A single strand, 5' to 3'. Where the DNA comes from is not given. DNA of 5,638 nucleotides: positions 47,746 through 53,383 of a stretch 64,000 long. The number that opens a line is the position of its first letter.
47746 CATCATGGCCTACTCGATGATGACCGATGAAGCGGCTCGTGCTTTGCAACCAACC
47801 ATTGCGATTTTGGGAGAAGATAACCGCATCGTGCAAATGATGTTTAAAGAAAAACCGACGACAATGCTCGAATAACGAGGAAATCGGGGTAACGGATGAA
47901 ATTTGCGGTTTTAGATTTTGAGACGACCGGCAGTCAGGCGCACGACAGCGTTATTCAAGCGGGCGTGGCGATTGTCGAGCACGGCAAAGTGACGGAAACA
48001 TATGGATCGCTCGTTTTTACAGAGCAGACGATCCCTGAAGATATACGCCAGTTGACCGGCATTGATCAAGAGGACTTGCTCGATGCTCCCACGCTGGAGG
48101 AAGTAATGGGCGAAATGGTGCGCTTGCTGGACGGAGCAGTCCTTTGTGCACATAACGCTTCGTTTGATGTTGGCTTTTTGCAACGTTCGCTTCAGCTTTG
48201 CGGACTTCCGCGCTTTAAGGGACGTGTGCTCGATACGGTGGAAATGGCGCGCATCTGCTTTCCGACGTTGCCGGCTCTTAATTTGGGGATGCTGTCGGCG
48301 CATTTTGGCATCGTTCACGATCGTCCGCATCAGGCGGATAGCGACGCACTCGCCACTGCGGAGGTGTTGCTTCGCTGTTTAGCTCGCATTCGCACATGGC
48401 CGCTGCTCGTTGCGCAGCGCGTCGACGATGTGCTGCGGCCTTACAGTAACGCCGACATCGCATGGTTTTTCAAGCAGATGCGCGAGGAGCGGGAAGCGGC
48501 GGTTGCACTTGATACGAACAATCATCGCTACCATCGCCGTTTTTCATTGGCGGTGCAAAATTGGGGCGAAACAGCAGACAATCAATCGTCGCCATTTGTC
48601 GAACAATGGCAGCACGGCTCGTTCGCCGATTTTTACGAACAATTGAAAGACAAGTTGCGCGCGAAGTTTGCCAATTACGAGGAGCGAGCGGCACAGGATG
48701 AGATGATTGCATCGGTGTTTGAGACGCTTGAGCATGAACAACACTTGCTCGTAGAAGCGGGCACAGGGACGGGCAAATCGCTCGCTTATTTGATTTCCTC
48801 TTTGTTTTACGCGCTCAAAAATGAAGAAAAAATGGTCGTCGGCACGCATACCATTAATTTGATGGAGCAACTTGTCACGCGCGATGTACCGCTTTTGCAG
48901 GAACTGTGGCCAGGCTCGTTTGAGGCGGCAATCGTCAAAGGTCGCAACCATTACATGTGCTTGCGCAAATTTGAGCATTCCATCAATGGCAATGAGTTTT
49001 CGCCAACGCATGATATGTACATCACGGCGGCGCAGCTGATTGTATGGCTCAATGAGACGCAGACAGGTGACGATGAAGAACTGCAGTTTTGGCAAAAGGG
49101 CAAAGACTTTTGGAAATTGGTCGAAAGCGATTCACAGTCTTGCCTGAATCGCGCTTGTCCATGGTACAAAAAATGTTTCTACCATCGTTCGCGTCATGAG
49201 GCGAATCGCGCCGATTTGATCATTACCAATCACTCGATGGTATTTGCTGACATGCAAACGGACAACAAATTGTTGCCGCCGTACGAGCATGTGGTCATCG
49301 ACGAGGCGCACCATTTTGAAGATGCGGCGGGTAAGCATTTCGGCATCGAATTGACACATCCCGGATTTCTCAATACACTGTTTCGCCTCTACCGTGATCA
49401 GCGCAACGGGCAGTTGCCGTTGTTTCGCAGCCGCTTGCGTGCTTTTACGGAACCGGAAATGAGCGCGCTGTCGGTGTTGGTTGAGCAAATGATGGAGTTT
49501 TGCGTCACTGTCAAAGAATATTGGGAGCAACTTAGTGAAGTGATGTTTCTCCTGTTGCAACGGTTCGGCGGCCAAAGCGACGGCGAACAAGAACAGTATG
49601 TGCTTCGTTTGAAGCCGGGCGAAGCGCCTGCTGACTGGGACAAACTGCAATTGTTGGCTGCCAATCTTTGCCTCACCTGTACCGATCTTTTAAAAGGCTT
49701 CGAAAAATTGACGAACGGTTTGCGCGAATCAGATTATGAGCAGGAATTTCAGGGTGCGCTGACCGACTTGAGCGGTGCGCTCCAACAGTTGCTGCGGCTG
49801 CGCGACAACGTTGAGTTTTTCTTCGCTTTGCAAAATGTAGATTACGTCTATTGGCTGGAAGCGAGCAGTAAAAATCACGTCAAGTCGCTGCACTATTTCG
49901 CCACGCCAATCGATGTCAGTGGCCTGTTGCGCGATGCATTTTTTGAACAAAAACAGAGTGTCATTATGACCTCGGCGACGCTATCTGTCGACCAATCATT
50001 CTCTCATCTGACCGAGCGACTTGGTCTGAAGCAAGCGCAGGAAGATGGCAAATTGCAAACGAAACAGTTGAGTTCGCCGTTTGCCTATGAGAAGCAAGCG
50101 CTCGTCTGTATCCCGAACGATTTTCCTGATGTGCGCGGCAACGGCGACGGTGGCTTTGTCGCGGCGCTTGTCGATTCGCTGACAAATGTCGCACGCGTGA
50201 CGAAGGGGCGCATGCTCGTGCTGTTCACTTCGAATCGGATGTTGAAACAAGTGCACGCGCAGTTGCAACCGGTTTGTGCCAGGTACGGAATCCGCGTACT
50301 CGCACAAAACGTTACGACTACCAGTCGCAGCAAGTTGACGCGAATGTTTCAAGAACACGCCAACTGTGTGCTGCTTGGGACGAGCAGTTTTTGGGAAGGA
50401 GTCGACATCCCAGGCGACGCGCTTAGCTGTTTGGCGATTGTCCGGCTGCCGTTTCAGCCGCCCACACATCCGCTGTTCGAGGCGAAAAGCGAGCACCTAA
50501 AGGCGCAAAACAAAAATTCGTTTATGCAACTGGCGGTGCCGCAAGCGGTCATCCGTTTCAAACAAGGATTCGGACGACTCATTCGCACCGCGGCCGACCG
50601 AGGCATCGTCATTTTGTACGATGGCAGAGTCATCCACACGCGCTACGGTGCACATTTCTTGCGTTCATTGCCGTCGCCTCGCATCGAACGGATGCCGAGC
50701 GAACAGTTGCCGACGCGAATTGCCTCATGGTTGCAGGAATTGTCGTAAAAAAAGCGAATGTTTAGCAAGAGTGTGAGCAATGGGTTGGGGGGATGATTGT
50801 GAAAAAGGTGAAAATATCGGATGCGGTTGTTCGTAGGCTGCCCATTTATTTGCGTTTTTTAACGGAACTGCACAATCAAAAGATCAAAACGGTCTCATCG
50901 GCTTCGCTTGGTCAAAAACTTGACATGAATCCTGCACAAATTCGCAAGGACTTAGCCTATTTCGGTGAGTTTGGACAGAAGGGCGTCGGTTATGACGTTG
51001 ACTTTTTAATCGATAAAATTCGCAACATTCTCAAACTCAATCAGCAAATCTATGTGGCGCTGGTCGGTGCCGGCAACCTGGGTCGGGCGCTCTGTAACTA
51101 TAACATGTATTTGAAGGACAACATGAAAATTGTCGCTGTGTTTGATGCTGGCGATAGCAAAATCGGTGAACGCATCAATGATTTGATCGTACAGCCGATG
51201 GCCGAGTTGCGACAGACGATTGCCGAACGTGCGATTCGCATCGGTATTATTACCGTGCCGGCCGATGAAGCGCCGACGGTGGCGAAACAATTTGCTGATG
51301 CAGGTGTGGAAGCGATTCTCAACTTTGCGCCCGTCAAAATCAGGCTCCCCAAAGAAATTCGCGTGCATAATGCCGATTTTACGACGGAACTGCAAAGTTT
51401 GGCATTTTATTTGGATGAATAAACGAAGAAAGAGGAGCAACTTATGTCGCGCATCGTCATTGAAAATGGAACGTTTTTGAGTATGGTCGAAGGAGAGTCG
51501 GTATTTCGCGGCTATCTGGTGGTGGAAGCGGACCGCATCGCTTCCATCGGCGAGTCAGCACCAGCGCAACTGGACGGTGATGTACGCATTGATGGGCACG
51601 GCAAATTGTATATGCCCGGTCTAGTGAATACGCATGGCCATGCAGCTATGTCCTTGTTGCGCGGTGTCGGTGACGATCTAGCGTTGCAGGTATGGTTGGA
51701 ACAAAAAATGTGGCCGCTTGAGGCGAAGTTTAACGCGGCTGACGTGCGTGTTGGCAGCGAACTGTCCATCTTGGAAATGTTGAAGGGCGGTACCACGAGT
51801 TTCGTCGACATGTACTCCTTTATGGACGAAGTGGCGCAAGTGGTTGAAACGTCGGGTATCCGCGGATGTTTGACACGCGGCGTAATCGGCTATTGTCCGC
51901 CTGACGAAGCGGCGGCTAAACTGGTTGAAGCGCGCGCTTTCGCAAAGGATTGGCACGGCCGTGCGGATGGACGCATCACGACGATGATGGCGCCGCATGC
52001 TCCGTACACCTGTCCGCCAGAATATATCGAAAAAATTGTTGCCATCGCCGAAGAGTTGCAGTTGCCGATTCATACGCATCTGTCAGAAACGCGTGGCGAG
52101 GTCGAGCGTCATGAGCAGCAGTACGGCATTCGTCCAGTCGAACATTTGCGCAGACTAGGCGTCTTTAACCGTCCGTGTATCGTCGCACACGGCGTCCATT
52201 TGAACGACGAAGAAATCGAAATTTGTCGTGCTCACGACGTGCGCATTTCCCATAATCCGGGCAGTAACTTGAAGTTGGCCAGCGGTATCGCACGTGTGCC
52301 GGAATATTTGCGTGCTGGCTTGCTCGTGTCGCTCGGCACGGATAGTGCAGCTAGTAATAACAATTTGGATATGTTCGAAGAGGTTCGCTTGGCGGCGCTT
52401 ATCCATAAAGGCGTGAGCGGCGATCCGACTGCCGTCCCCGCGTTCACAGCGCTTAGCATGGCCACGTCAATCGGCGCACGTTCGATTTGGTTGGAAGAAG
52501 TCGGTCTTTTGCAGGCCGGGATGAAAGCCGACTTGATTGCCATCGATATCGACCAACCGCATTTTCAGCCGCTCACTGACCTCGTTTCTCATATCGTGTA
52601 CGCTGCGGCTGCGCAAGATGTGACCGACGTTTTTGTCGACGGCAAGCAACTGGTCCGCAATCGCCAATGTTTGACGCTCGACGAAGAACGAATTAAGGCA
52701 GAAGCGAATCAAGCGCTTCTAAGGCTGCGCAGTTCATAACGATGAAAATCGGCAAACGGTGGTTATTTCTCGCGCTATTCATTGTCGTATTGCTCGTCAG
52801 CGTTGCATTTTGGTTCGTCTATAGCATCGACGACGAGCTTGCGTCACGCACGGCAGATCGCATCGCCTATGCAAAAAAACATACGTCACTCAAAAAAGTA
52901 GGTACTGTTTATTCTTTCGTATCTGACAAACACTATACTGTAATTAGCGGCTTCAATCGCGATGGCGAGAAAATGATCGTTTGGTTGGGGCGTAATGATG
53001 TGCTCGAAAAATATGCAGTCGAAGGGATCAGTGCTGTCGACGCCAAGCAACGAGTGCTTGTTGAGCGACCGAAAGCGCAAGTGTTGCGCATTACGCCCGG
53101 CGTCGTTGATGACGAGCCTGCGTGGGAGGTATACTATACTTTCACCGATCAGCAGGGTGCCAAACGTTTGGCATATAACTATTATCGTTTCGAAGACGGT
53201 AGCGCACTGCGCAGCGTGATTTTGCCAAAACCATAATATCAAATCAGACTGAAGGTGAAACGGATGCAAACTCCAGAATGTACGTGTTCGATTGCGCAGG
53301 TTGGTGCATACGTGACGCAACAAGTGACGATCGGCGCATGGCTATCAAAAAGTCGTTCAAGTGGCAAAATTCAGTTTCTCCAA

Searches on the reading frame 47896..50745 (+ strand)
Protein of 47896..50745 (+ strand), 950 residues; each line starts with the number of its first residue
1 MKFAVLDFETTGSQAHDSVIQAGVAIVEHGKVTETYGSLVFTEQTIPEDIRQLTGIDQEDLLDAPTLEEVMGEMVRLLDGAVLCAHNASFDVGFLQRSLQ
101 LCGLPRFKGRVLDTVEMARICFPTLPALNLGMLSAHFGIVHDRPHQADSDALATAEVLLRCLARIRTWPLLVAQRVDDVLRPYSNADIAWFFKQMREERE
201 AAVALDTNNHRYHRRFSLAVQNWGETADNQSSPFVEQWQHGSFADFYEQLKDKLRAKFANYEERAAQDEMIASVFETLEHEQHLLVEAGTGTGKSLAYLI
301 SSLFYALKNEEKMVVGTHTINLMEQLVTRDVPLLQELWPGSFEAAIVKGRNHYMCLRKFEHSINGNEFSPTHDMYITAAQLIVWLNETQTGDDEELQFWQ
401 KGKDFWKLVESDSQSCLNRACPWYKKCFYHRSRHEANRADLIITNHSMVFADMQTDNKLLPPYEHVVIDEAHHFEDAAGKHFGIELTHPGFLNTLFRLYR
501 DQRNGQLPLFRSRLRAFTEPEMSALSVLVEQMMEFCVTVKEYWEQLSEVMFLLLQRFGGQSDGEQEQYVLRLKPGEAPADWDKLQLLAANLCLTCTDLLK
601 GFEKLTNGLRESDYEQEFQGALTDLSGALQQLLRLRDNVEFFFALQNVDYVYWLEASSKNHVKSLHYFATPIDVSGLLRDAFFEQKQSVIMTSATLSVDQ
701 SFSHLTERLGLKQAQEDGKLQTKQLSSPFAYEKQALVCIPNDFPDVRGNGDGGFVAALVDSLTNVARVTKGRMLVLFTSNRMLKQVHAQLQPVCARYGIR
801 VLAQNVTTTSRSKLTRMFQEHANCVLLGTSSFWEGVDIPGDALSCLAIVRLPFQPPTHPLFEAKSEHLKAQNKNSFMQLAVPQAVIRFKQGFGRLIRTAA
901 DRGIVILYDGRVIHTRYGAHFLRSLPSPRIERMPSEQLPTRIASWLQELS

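Call 18: search_protein_families(library=pfam, proteins=[window:47896-50745:+], max_evalue=0.0001)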
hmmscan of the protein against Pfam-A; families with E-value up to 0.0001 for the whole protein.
window:47896-50745:+ (950 aa): 4 families
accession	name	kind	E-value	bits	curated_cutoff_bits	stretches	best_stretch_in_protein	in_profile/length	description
PF13307.12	Helicase_C_2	-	2e-45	155.3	25.3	1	763-926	2-168/170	Helicase C-terminal domain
PF00929.31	RNase_T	-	8.4e-25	88.6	24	1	5-158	2-164/164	Exonuclease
PF00270.35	DEAD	-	2.2e-13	50.7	26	1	273-329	6-64/167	DEAD/DEAH box helicase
PF04851.21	ResIII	-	6e-09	36.4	22.5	1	261-476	2-139/164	Type III restriction enzyme, res subunit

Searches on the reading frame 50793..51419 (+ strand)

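Call 18: search_protein_families(library=pfam, proteins=[window:50793-51419:+], max_evalue=0.0001)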
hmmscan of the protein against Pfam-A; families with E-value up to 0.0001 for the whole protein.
window:50793-51419:+ (209 aa): 3 families
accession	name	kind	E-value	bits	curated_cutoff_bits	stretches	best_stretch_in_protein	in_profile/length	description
PF02629.25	CoA_binding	-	1e-20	74.7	22.3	1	84-181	2-97/97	CoA binding domain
PF06971.19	Put_DNA-bind_N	-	1.2e-19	70.6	27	1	7-54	1-48/49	Putative DNA-binding protein N-terminus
PF01408.29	GFO_IDH_MocA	-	2.7e-06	28.5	24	1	88-175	3-90/120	Oxidoreductase family, NAD-binding Rossmann fold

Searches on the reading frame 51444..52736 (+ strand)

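Call 18: search_protein_families(library=pfam, proteins=[window:51444-52736:+], max_evalue=0.0001)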
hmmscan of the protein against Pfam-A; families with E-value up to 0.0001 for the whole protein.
window:51444-52736:+ (431 aa): 2 families
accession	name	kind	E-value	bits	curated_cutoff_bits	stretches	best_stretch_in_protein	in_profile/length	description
PF01979.26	Amidohydro_1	-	3.6e-72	243.9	25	1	56-402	2-344/345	Amidohydrolase family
PF07969.17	Amidohydro_3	-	5e-15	56.4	29.7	1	187-401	251-469/472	Amidohydrolase family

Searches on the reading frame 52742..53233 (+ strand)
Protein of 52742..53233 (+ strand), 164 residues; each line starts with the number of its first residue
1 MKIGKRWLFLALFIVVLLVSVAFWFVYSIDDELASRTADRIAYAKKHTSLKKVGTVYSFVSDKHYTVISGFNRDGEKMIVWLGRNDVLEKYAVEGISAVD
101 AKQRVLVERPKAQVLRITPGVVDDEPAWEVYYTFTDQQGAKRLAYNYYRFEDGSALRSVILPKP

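Call 19: search_protein_families(library=pfam, proteins=[window:52742-53233:+], max_evalue=0.0001)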
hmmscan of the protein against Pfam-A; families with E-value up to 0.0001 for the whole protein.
window:52742-53233:+ (164 aa): 1 family
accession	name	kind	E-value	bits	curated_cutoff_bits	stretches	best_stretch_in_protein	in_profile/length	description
PF17881.8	TseB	-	1.7e-11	44.4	26.5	1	41-82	3-44/45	Cell wall elongation regulator TseB-like domain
